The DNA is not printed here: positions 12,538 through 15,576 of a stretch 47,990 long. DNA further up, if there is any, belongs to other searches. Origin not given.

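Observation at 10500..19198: Six-gene array: three glycosyltransferases, a pseudo-ATPase ABC-exporter-like protein, a stand-alone cNMP reader and a redox-type cyclase. Candidate cyclic-nucleotide-gated glycoconjugate assembly/export system.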

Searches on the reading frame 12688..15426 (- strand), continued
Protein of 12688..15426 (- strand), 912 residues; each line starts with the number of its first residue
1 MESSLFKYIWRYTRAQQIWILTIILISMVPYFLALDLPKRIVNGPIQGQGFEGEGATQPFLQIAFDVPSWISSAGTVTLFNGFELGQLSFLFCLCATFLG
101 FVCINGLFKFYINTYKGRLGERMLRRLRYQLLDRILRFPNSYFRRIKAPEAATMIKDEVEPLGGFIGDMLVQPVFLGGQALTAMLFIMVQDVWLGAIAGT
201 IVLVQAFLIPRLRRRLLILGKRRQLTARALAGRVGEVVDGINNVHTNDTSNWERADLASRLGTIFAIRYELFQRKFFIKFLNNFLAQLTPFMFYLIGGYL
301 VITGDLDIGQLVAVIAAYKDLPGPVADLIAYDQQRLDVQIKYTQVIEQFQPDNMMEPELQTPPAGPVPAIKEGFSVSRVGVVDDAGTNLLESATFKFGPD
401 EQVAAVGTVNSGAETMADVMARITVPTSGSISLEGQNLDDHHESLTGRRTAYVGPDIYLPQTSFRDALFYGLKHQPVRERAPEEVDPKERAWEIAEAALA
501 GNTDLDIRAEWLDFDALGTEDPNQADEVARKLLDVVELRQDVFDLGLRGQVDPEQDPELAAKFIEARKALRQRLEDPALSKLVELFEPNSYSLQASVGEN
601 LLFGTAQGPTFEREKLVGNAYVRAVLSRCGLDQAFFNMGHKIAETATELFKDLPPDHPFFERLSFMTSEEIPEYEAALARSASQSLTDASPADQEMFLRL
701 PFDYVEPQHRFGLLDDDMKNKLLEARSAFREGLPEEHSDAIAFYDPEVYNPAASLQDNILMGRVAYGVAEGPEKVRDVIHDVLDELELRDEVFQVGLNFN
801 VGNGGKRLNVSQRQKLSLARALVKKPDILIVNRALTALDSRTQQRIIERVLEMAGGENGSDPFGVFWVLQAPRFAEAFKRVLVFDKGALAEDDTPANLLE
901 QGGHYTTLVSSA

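Call 16: search_dna_similar(query=window:12688-15426:-, collection=plasmids, mode=protein, max_evalue=1e-50, max_rows=60, rows=spread)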
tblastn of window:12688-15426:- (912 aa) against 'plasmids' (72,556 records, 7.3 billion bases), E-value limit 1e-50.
Records with a match: 262; places in all: 264; records where one place covers at least 80% of the query: 262.
Best place of each record, by identity: <60% 262.
By first word of the organism name: Rhizobium 144; Sinorhizobium 80; Ensifer 9; Ruegeria 6; Phyllobacterium 5; Azospirillum 5; Sulfitobacter 4; Shinella 3; Tritonibacter 2; Mesorhizobium 1; and 3 more.
By predicted mobility (MOB-suite, as given by PLSDB): non-mobilizable 140; mobilizable 94; conjugative 28.
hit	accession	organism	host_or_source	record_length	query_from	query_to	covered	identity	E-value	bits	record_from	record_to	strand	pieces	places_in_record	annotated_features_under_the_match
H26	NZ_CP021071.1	Mesorhizobium sp. WSM1497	Biserrula pelecinus L.,cell ...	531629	1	910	100%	52.0%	0e+0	894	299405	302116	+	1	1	ABC transporter ATP-binding protein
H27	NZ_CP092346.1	Rhizobium gallicum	Phaseolus vulgaris,Cell culture,nodule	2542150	1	910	100%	50.3%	0e+0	870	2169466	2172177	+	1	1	none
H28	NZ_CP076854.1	Rhizobium sp. WYJ-E13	Curcuma wenyujin Y.H. Chen et C. ...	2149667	1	910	100%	50.0%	0e+0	875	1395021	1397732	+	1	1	none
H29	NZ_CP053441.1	Rhizobium brockwellii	Trifolium repens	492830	1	910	100%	49.9%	0e+0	868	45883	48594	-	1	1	ABC transporter transmembrane domain-containing protein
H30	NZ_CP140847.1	Rhizobium johnstonii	Trifolium pratense,whole organism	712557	1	910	100%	49.9%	0e+0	867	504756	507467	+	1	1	ABC transporter transmembrane domain-containing protein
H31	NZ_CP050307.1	Rhizobium lusitanum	Oxytropis pumilio,cell culture,root ...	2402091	1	910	100%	49.9%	0e+0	859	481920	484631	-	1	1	none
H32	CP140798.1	Rhizobium beringeri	Trifolium pratense,whole organism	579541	1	910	100%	49.8%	0e+0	865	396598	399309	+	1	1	ATP-binding cassette domain-containing protein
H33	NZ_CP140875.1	Rhizobium beringeri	Trifolium pratense,whole organism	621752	1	910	100%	49.8%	0e+0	865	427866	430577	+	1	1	ABC transporter transmembrane domain-containing protein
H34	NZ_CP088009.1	Rhizobium sp. T136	Melilotus albus,Cell culture,root nodule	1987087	1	910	100%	49.8%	0e+0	877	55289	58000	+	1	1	none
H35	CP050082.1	Rhizobium leguminosarum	Trifolium pratense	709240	1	910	100%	49.8%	0e+0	868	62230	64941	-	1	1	ATP-binding cassette domain-containing protein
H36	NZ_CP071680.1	Rhizobium ruizarguesonis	lentil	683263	1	910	100%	49.8%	0e+0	867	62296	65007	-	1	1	ABC transporter transmembrane domain-containing protein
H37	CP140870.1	Rhizobium ruizarguesonis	Trifolium pratense,whole organism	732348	1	910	100%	49.8%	0e+0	869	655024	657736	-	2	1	none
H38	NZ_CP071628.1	Rhizobium leguminosarum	lentil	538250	1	910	100%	49.7%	0e+0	865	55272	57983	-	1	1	ABC transporter transmembrane domain-containing protein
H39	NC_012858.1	Rhizobium leguminosarum bv. trifolii WSM1325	-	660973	1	910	100%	49.7%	0e+0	864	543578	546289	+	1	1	ABC transporter transmembrane domain-containing protein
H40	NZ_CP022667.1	Rhizobium leguminosarum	single cell,root nodules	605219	1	910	100%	49.7%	0e+0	863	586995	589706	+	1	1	ABC transporter ATP-binding protein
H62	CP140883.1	Sinorhizobium meliloti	Medicago lupulina,whole organism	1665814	1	910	100%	49.3%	0e+0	832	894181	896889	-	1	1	ABC transporter ATP-binding protein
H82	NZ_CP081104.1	Ruegeria conchae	-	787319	1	853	94%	32.2%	2e-115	397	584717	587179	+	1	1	ABC transporter transmembrane domain-containing protein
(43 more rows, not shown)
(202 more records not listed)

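Call 17: get_annotated_region(hit=H62, flank=14000)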
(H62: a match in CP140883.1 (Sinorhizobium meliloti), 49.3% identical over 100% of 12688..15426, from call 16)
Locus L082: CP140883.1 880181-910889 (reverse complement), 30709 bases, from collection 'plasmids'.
description: Sinorhizobium meliloti strain ml46 plasmid pSymB, complete sequence
organism: Sinorhizobium meliloti (NCBI taxid 382)
taxonomy: Bacteria; Pseudomonadota; Alphaproteobacteria; Hyphomicrobiales; Rhizobiaceae; Sinorhizobium; Sinorhizobium meliloti
host: -; source: Medicago lupulina,whole organism; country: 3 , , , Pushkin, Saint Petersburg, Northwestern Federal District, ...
typing (MOB-suite, as given by PLSDB): mobilizable; relaxase MOBQ
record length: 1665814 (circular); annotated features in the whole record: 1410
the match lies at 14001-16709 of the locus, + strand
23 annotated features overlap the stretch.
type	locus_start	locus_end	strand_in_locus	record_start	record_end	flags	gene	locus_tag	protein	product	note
CDS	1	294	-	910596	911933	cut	-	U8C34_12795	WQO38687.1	nucleotide sugar dehydrogenase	-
CDS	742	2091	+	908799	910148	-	-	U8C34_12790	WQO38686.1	adenylate/guanylate cyclase domain-containing protein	-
CDS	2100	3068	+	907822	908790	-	-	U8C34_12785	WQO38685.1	polysaccharide lyase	-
CDS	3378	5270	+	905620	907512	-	-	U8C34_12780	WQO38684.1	ABC transporter ATP-binding protein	-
CDS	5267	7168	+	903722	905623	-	-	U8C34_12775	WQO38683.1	ABC transporter substrate-binding protein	-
CDS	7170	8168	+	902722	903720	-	-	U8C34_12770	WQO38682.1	ABC transporter permease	-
CDS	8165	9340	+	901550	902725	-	-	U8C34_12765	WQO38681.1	ABC transporter permease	-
CDS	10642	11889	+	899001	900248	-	-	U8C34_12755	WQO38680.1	glycosyltransferase family 4 protein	-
CDS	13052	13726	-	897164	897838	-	-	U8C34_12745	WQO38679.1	class I SAM-dependent methyltransferase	-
CDS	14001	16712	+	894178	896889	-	-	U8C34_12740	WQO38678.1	ABC transporter ATP-binding protein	-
CDS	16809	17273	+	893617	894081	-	-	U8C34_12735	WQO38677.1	Crp/Fnr family transcriptional regulator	-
CDS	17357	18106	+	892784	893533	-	-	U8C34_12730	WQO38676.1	FkbM family methyltransferase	-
CDS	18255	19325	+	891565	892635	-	-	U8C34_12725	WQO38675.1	LacI family DNA-binding transcriptional regulator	-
CDS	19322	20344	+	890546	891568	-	-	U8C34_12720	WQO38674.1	ABC transporter substrate-binding protein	-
CDS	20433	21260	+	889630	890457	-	-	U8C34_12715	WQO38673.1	ABC transporter permease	-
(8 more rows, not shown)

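Call 27: search_solved_structures(query=A2, max_evalue=0.00001, show_alignments=1)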
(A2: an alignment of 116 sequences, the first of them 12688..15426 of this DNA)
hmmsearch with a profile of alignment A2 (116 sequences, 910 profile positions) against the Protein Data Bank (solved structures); distinct sequences matched with E-value up to 0.00001: 437 (the best 60 are shown).
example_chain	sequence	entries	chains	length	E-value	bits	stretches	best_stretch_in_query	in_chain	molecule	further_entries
6s7p_A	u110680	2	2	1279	2.2e-48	168.4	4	776-909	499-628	Phosphatidylcholine translocator ABCB4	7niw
7niu_A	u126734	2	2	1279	4.4e-48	167.4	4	776-909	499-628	Isoform 2 of Phosphatidylcholine translocator ABCB4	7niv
8pmd_A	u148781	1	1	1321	2.2e-47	165.1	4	784-909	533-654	Bile salt export pump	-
7dv5_U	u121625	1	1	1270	2.9e-47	164.7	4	784-909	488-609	Bile salt export pump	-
9n1y_A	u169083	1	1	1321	3.5e-47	164.4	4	784-909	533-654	Bile salt export pump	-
36cg_U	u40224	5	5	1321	3.5e-47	164.4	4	784-909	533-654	Bile salt export pump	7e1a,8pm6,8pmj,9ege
8y6h_A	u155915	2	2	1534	1e-46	162.9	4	776-909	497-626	ATP-dependent translocase ABCB1,mNeonGreen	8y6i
6c0v_A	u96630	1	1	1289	1e-46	162.9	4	776-909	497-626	Multidrug resistance protein 1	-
4f4c_A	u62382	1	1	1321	1.7e-46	162.2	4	796-909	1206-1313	Multidrug resistance protein pgp-1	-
8sa0_A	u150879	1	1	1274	1.9e-46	162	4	776-909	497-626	ATP-dependent translocase ABCB1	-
6qex_A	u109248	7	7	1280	1.9e-46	161.9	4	776-909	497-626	Multidrug resistance protein 1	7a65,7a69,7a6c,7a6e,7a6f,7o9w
8gmg_A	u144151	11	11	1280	2e-46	161.9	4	776-909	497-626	ATP-dependent translocase ABCB1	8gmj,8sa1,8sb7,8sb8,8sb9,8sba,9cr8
7qkr_A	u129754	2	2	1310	4.3e-46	160.8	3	753-909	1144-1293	Plasma membrane ATP-binding cassette transporter required for the export of a-factor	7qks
6qee_A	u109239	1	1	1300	1.8e-45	158.7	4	776-909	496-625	ABCB1HM-EQ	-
5ko2_A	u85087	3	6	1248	2.9e-45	158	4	776-909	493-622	Multidrug resistance protein 1A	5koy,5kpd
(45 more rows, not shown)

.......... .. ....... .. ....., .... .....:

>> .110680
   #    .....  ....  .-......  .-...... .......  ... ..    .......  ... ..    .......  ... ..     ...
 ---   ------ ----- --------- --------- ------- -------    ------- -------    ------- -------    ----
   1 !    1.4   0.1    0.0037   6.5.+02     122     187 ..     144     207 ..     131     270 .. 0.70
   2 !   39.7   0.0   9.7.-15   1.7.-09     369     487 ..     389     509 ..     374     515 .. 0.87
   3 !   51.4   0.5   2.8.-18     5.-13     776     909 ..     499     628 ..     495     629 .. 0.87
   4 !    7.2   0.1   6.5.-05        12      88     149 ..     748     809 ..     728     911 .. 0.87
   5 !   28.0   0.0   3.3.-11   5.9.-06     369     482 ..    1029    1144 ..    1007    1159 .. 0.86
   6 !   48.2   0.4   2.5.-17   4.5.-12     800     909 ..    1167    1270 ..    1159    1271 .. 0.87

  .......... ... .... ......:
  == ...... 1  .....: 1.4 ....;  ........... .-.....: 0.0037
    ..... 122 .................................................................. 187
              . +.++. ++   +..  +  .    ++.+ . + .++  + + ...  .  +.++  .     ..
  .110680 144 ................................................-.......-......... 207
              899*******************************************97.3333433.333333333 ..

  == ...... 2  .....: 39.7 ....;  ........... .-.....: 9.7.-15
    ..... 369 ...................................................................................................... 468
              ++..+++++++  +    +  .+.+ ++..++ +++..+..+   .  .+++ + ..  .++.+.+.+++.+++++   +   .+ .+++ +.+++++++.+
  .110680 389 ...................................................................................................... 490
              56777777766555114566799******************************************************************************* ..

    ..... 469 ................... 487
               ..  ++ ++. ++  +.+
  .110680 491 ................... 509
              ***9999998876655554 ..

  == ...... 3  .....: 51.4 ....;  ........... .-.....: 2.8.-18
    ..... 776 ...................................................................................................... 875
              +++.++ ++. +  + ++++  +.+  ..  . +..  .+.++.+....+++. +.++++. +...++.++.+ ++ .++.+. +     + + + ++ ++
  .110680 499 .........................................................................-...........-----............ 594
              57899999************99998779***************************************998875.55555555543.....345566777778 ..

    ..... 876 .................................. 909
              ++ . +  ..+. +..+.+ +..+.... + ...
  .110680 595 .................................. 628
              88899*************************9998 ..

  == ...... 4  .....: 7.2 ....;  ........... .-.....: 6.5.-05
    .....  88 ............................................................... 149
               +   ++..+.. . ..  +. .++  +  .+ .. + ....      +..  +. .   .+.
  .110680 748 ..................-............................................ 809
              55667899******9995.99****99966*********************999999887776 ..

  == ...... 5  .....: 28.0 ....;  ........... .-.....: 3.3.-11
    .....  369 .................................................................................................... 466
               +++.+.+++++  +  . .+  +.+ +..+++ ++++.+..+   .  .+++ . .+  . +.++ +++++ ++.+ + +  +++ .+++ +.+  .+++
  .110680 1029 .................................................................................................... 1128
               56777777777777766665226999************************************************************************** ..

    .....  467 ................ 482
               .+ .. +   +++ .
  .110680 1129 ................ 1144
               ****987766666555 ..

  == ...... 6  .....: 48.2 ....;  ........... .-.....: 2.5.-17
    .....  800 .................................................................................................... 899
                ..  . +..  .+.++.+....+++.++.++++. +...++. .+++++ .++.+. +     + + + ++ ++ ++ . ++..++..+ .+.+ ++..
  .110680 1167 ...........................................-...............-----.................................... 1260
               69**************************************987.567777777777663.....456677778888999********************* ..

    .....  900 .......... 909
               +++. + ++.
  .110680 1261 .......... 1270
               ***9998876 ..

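Call 31: get_annotated_region(hit=H82, flank=12000)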
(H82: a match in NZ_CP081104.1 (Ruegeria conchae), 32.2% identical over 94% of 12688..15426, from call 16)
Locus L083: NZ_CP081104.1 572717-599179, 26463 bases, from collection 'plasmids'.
description: Ruegeria conchae strain M340 plasmid unnamed1, complete sequence
organism: Ruegeria conchae (NCBI taxid 981384)
taxonomy: Bacteria; Pseudomonadota; Alphaproteobacteria; Rhodobacterales; Roseobacteraceae; Ruegeria; Ruegeria conchae
host: -; source: -; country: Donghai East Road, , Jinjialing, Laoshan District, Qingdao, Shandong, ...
typing (MOB-suite, as given by PLSDB): non-mobilizable
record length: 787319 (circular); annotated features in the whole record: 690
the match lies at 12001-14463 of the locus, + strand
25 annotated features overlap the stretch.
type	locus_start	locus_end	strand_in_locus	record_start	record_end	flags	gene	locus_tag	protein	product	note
CDS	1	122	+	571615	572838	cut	nqrF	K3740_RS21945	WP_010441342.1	NADH:ubiquinone reductase (Na(+)-transporting) subunit F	GO:0006814 - sodium ion transport [Evidence IEA]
CDS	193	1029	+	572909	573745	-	-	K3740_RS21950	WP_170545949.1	metallophosphoesterase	-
CDS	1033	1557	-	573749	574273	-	-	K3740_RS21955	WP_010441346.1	CBS domain-containing protein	-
CDS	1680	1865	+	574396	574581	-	-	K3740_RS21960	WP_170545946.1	hypothetical protein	-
CDS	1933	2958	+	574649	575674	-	-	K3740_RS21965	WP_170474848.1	FAD:protein FMN transferase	GO:0017013 - protein flavinylation [Evidence IEA]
CDS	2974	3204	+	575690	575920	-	nqrM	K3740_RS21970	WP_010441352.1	(Na+)-NQR maturation NqrM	-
CDS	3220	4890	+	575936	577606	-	-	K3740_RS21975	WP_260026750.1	sulfatase-like hydrolase/transferase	-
CDS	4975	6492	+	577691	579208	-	gpmI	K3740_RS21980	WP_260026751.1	2,3-bisphosphoglycerate-independent phosphoglycerate mutase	GO:0006096 - glycolytic process [Evidence IEA]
CDS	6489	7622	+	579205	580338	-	-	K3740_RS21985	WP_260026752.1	peptidase M23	-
CDS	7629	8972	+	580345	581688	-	-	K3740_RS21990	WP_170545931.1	S41 family peptidase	-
CDS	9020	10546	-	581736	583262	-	-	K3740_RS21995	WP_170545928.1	MFS transporter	-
CDS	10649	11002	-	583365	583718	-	-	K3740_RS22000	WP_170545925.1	hypothetical protein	-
CDS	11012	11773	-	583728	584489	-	-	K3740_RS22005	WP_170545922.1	DUF6478 family protein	-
CDS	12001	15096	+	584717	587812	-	-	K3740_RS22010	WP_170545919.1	ABC transporter transmembrane domain-containing protein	GO:0055085 - transmembrane transport [Evidence IEA]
CDS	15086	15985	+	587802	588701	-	-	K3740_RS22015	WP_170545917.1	type II CAAX endopeptidase family protein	GO:0071586 - CAAX-box protein processing [Evidence IEA]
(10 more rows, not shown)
